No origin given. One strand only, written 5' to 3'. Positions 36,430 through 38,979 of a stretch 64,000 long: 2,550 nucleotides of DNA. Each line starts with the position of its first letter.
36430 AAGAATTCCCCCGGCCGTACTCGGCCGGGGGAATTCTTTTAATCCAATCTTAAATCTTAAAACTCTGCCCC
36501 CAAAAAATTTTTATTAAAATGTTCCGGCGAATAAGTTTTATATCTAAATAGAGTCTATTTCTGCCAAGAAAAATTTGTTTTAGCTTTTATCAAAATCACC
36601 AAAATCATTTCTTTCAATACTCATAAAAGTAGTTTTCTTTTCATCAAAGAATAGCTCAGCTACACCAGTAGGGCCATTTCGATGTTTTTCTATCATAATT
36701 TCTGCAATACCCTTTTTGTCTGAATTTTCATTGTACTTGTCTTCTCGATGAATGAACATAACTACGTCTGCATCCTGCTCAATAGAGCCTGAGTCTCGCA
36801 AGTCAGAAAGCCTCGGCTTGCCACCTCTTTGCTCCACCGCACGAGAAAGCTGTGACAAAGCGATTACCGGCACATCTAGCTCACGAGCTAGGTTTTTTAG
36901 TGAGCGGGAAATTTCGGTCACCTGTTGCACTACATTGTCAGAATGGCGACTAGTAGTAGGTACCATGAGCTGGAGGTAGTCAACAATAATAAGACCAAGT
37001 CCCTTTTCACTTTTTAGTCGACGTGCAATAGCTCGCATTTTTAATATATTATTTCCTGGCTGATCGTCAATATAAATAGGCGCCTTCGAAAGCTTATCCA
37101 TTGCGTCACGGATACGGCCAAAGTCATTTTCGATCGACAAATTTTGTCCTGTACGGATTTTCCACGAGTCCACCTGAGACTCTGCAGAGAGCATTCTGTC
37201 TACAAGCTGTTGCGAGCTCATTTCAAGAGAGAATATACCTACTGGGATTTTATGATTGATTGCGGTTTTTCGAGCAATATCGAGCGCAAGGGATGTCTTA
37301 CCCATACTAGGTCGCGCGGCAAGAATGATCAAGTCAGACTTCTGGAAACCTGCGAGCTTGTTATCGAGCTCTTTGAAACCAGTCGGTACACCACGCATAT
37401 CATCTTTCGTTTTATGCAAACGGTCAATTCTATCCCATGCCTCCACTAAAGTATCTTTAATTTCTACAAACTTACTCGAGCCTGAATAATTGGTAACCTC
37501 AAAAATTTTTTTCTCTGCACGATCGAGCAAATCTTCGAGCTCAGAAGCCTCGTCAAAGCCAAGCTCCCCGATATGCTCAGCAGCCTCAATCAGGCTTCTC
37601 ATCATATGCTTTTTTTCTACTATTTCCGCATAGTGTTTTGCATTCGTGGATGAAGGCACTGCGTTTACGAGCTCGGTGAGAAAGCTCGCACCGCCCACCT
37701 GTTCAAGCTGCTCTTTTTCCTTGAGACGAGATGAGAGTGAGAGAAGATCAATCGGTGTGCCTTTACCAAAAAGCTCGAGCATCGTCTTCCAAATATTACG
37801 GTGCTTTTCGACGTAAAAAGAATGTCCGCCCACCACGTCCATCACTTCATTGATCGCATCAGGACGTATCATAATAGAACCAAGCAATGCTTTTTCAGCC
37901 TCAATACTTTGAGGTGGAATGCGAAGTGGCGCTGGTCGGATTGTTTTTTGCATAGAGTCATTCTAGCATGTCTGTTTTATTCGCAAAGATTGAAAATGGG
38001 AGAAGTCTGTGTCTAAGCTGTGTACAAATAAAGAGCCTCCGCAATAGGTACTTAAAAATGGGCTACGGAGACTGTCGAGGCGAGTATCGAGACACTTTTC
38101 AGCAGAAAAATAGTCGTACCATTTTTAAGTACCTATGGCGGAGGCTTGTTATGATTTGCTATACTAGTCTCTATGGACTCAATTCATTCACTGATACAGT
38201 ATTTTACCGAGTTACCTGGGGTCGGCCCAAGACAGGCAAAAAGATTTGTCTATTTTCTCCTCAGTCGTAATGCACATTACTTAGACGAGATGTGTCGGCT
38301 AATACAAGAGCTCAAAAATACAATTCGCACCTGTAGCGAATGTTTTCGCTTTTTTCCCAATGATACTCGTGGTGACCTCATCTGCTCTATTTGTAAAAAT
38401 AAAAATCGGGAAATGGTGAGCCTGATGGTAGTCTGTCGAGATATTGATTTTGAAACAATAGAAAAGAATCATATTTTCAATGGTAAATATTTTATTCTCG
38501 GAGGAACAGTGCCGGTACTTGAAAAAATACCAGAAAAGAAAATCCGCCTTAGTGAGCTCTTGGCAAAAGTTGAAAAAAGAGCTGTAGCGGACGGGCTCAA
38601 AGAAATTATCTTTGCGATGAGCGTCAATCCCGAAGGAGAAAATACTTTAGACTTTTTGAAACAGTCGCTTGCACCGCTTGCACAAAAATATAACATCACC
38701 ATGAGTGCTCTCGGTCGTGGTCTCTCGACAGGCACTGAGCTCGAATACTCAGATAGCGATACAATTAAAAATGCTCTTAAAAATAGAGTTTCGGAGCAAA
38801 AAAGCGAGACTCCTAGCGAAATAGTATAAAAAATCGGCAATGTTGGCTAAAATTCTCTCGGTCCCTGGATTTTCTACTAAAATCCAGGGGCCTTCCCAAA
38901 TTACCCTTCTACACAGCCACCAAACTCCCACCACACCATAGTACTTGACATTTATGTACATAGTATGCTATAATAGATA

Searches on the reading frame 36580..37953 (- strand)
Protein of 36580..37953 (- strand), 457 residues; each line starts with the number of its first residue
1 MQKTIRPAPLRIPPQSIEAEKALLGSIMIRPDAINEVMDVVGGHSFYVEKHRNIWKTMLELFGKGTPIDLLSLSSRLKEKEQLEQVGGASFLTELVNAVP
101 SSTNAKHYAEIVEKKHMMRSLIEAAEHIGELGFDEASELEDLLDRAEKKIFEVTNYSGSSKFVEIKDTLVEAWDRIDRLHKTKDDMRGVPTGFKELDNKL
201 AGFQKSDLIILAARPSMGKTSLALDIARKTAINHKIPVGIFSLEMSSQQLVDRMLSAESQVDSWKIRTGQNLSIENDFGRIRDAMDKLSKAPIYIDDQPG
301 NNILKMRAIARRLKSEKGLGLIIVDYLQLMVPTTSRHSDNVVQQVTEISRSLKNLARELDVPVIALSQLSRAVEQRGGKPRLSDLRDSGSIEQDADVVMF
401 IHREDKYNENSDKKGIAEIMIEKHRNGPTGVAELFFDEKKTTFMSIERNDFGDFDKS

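Call 55: search_protein_families(library=pfam, proteins=[window:36580-37953:-], max_evalue=0.0001)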
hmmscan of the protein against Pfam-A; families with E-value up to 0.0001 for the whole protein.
window:36580-37953:- (457 aa): 3 families
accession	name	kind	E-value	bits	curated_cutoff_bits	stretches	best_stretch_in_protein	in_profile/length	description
PF03796.21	DnaB_C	-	5.4e-104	347.5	27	1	188-444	1-254/255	DnaB-like helicase C terminal domain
PF00772.26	DnaB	-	5.1e-34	116.8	23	1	13-113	2-102/103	DnaB-like helicase N terminal domain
PF13481.12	AAA_25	-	3.5e-12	46.8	27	1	185-369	11-190/195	AAA domain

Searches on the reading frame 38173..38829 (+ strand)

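Call 55: search_protein_families(library=pfam, proteins=[window:38173-38829:+], max_evalue=0.0001)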
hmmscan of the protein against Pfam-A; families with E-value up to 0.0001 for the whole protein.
window:38173-38829:+ (218 aa): 3 families
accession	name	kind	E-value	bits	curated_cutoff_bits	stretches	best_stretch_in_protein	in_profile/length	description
PF13662.12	Toprim_4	-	2.4e-08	34.5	25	1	84-167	3-75/85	Toprim domain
PF21176.3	RecR_HhH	-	6.8e-08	32.6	27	1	5-42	2-39/45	RecR, helix-hairpin-helix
PF21175.2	RecR_C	-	4.4e-06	26.5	22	1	183-205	1-23/24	RecR, C-terminal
